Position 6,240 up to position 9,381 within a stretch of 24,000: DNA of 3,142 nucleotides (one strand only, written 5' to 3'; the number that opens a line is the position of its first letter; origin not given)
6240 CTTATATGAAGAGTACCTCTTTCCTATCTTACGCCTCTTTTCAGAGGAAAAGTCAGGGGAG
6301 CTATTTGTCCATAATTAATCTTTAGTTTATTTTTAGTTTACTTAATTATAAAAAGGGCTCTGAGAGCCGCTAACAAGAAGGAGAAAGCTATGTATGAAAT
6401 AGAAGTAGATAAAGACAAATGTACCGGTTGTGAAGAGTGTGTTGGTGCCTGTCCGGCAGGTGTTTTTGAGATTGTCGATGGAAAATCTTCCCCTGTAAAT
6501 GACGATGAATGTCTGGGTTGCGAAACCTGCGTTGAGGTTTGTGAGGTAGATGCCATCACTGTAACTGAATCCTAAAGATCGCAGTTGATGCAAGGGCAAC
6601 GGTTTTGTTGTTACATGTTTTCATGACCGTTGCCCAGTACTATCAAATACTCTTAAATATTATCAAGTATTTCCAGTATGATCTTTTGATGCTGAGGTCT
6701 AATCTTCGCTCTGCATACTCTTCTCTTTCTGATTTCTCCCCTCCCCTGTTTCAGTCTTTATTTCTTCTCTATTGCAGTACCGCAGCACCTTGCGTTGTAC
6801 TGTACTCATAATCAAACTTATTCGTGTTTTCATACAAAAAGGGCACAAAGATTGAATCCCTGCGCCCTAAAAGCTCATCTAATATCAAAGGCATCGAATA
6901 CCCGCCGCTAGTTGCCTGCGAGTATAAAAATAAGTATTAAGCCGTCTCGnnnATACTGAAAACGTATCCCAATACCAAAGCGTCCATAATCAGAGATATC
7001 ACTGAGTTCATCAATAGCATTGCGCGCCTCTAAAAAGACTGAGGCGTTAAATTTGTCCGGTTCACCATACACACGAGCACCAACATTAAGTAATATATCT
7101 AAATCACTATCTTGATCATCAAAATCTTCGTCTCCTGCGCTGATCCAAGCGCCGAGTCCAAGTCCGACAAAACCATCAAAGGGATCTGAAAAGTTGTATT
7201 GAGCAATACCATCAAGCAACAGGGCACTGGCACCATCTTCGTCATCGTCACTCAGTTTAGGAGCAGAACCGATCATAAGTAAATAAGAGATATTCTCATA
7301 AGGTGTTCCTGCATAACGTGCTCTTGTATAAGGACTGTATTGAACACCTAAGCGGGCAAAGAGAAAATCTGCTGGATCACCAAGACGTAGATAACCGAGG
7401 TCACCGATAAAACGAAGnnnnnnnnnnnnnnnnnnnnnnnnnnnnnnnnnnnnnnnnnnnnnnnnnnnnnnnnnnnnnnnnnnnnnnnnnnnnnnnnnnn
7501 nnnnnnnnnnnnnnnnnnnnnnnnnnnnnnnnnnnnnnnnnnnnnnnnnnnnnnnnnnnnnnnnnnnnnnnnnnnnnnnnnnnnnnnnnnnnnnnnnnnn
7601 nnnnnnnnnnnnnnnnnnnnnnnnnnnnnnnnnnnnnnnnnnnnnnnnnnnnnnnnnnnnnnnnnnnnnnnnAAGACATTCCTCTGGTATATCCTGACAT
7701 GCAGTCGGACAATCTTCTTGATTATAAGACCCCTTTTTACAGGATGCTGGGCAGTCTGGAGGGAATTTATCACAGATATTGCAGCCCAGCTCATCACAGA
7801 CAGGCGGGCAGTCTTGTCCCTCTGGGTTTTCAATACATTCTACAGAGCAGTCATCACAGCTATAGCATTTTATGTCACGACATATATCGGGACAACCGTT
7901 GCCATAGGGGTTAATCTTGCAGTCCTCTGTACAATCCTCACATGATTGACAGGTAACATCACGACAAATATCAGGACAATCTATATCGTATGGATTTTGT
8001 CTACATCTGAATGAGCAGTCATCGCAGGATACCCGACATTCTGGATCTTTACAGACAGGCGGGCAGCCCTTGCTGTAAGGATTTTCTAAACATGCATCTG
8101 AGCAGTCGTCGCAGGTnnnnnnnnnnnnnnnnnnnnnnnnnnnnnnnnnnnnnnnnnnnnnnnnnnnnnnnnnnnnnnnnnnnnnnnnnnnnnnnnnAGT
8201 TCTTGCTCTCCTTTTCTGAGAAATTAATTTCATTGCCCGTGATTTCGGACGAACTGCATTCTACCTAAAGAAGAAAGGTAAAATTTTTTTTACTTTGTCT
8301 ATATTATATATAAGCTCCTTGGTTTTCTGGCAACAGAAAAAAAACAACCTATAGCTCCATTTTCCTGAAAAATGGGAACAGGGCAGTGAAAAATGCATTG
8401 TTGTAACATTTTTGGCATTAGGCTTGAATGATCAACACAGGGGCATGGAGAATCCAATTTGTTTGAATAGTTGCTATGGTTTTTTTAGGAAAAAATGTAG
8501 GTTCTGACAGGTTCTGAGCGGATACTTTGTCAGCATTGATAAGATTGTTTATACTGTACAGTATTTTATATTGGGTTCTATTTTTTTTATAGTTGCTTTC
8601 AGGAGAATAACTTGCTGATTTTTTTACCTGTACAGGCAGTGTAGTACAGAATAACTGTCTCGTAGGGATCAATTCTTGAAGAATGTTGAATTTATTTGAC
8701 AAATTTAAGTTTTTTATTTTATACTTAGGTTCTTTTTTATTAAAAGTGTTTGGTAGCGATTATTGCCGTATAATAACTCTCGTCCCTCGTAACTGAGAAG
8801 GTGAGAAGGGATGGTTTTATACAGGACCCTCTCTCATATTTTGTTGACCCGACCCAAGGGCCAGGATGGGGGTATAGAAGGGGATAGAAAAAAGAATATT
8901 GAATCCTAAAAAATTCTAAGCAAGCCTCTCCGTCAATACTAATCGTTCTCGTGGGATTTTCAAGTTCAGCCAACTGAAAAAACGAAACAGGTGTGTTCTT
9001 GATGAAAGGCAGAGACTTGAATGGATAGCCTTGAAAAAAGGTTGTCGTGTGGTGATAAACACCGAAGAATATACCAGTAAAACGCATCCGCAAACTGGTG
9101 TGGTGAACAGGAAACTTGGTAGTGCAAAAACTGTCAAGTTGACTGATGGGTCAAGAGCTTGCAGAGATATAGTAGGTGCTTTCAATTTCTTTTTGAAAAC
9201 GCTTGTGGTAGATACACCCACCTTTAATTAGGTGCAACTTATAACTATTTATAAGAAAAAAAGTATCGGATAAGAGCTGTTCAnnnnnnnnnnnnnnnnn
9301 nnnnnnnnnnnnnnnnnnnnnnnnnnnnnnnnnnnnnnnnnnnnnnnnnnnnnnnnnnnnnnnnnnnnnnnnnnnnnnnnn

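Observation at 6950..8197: Secreted, barrel-anchored protein built from a regular six-Cys repeat (34 Cys, none in the anchor)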

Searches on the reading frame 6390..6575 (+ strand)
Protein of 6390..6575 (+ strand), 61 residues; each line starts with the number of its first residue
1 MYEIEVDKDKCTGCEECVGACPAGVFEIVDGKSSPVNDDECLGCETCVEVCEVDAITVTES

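Call 7: search_protein_families(library=pfam, proteins=[window:6390-6575:+], max_evalue=0.001)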
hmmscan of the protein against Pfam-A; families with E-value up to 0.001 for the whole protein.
window:6390-6575:+ (61 aa): 16 families
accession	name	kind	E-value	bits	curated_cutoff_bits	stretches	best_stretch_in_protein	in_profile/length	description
PF00037.32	Fer4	-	1.5e-14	53.5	21.1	2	4-26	1-23/24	4Fe-4S binding domain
PF12838.12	Fer4_7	-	3e-14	53.6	27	2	10-55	1-52/52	4Fe-4S dicluster domain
PF12837.12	Fer4_6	-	3.7e-12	46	25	1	4-26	2-24/24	4Fe-4S binding domain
PF14697.11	Fer4_21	-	3.2e-11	43.6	35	1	5-57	2-58/59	4Fe-4S dicluster domain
PF13237.11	Fer4_10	-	4.5e-11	42.9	25.5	1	4-51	2-52/53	4Fe-4S dicluster domain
PF13187.11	Fer4_9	-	1.5e-10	41.4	27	1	10-56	1-52/52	4Fe-4S dicluster domain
PF12797.12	Fer4_2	-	1.2e-09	37.9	24.5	1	4-23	3-22/22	4Fe-4S binding domain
PF25160.1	LdpA_Fe-S-bd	-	9.1e-07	29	27.6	0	34-58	21-45/49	LdpA Fe-S cluster-binding domain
PF12800.12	Fer4_4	-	1.1e-06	28.9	24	1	9-24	2-17/17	4Fe-4S binding domain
PF13183.11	Fer4_8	-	1.1e-05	26.3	27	0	9-25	52-68/68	4Fe-4S dicluster domain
PF13370.11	Fer4_13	-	1.6e-05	26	24.5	1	6-33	1-27/58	4Fe-4S single cluster domain of Ferredoxin I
PF13459.11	Fer4_15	-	1.9e-05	25.7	22.4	0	4-58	1-66/66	4Fe-4S single cluster domain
PF13484.11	Fer4_16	-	2.9e-05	25.2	30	0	10-28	1-19/66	4Fe-4S double cluster binding domain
PF12798.12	Fer4_3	-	0.00015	22.8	27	0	41-55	1-15/15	4Fe-4S binding domain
PF13534.11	Fer4_17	-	0.00037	21.4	22.2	0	9-25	44-60/61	4Fe-4S dicluster domain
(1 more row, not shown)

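Call 87: search_protein_families(library=ncbifam, proteins=[window:6390-6575:+], max_evalue=0.001)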
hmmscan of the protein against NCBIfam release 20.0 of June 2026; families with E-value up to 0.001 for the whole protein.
window:6390-6575:+ (61 aa): 70 families (the best 25 are shown)
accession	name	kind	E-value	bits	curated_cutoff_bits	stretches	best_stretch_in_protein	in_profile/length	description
NF040864.1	HgcB_ferredoxin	equivalog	5.2e-13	48.6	99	1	4-60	9-65/93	mercury methylation ferredoxin HgcB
NF043039.1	HgcAB_like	equivalog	8.1e-12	45.4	285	1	2-57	293-350/350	HgcAB-like fusion protein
TIGR02179.1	PorD_KorD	subfamily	3.4e-10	39.9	60.05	1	6-59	22-75/78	2-oxoacid:acceptor oxidoreductase, delta subunit, pyruvate/2-ketoisovalerate family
TIGR02700.1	flavo_MJ0208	hypoth_equivalog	9e-10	38.2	251.35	1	5-57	144-195/234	dihydromethanopterin reductase (acceptor)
NF006221.0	PRK08348.1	subfamily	1.1e-09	38.1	124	1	4-59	39-95/136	NADH-plastoquinone oxidoreductase subunit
TIGR04395.1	cutC_activ_rSAM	equivalog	1.3e-09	37.7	360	1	2-59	47-106/309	choline TMA-lyase-activating enzyme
TIGR03336.1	IOR_alpha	equivalog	1.8e-09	36.5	650.9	1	3-56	544-595/595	indolepyruvate ferredoxin oxidoreductase subunit alpha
NF038196.1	ferrodoxin_EFR1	subfamily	3e-09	37.3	75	1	5-59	181-232/242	EFR1 family ferrodoxin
TIGR01944.1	rnfB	subfamily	7.6e-09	35.4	68.7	1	6-60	110-164/190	RnfABCDGE type electron transport complex subunit B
NF043069.1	T4HPD_activ_SAM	equivalog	1.8e-08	34.2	425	1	3-56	45-97/299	trans-4-hydroxy-L-proline dehydratase activase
NF040684.1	PorD_Arch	equivalog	2.2e-08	34.1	120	1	6-59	29-82/85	pyruvate synthase subunit PorD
NF005506.0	PRK07118.1-5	equivalog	5.5e-08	32.6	388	1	4-32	165-193/279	Fe-S cluster domain-containing protein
NF004541.0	PRK05888.2-2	equivalog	6.4e-08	32.6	217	1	4-59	56-114/168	NADH-quinone oxidoreductase subunit NuoI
NF040770.1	hetero_SS_HdrA2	exception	1.5e-07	30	1100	1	4-59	572-626/777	CoB-CoM heterodisulfide reductase HdrA2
NF007205.0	PRK09626.1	equivalog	1.8e-07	31.1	93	1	5-60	13-75/105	2-oxoglutarate-acceptor oxidoreductase subunit OorD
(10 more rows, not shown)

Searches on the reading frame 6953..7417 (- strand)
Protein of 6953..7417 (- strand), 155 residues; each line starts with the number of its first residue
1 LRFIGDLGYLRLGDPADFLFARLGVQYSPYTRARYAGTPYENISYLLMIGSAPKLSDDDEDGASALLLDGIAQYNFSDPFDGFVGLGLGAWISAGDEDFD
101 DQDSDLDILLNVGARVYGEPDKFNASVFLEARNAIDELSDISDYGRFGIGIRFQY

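Call 21: find_homologous_proteins(query=window:6953-7417:-, max_evalue=0.01)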
Query seq(155 aa) (155 aa): 10 proteins with E <= 0.01 among 144 candidates.
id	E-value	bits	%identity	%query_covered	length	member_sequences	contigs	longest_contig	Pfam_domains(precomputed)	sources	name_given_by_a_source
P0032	1.9e-95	335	100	100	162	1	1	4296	-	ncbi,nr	ncbi:MAG: hypothetical protein D3905_10085, partial [Candidatus Electrothrix sp. AS4_5]|nr:hypotheti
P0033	2.2e-63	231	72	100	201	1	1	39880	-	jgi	jgi:hypothetical protein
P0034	7.9e-60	219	69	99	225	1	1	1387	-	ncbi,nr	ncbi:MAG: hypothetical protein D3908_12130 [Candidatus Electrothrix sp. AUS4]|nr:hypothetical protei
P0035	1.7e-58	215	71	96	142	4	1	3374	-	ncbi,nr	ncbi:hypothetical protein VU10_02305, partial [Desulfobulbus sp. US1]|nr:hypothetical protein [Desul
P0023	6.1e-56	207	66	99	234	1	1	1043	-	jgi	jgi:hypothetical protein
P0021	1.1e-55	206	65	99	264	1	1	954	-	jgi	jgi:hypothetical protein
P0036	1.6e-55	205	66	99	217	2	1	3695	-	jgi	jgi:hypothetical protein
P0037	4.9e-53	197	88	70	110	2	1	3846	-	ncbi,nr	ncbi:MAG: hypothetical protein D3913_10660 [Candidatus Electrothrix sp. LOE1_4_5]|nr:hypothetical pr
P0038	1.4e-45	173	67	85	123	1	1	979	-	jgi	jgi:hypothetical protein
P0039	1.4e-32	131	58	76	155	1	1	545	-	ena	-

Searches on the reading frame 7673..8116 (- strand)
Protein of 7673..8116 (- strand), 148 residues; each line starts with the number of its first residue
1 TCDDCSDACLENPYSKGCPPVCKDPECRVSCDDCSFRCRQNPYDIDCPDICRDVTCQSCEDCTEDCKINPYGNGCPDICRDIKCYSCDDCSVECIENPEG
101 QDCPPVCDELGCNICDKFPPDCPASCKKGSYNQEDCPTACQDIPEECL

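Call 36: search_protein_representatives(alignment_id=A2)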
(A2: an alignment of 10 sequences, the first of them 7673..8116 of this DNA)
Query: 10 sequences, 148 profile positions. Proteins with E-value up to 0.001 (for the whole library): 3; up to 1e-10: 2; up to 1e-30: 2. The best 3 are listed.
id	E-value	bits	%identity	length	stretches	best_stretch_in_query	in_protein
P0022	1.1e-58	213.7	-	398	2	1-148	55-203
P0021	2.3e-37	144.5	-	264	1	54-148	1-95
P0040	3.7e-05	40.0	-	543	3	2-111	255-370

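Call 65: predict_structure(alignment_id=A2)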
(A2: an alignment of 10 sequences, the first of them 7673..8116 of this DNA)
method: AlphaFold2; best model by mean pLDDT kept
length: 148 residues; sequences in the alignment: 10
mean_pLDDT: 89.1   pTM: 0.66
mean pLDDT of the five models: 89.1, 88.0, 87.1, 87.0, 85.0
residues with pLDDT >= 90: 72; 70-90: 76; 50-70: 0; < 50: 0
segments of 3 or more residues with pLDDT < 50: none
pLDDT, mean of each block of 10 residues (from residue 1): 83 87 80 91 91 93 94 94 94 90 92 89 87 85 86
secondary structure, 60 per line:
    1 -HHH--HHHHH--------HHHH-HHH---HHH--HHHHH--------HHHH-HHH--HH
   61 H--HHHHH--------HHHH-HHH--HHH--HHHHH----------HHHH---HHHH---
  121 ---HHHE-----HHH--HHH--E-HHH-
elements in order: H7-11 H20-23 H36-40 H49-52 H64-68 H77-80 H92-96 H107-110 H114-117

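Call 68: fold_search(model_id=the predicted structure, library=pdb)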
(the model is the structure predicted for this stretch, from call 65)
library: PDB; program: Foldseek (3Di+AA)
matches with E <= 10: 0; with E <= 0.001: 0
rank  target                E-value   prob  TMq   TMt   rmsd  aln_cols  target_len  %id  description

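Call 70: search_solved_structures(query=A2, max_evalue=10)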
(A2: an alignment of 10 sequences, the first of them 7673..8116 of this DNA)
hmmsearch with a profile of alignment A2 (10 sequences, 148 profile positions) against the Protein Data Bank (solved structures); distinct sequences matched with E-value up to 10: 7.
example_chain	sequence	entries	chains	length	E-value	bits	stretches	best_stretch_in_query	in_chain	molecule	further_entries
9hbk_A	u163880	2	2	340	0.053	16.8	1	4-134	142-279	Virion membrane protein OPG143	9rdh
9hls_A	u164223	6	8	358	0.06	16.6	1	4-134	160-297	Virion membrane protein OPG143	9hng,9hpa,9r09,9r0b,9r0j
8gp6_A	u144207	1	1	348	0.075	16.3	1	4-134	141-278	Virion membrane protein A16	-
9uzo_A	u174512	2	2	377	0.093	16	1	4-134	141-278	Virion membrane protein OPG143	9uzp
1uqv_A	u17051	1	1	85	0.12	15.6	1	81-130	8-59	STE50 PROTEIN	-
1z1v_A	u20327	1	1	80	0.26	14.5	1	84-131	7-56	STE50 protein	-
3si9_A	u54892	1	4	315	1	12.6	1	45-125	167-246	Dihydrodipicolinate synthase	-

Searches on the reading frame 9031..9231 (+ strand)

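Call 80: search_protein_families(library=pfam, proteins=[window:9031-9231:+], max_evalue=0.01)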
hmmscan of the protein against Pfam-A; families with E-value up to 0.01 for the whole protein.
window:9031-9231:+ (66 aa): 1 family
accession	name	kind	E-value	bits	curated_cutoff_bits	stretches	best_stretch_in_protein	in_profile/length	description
PF07282.18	Cas12f1-like_TNB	-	4.1e-05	24.1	26.3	1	2-52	14-59/60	Cas12f1-like, TNB domain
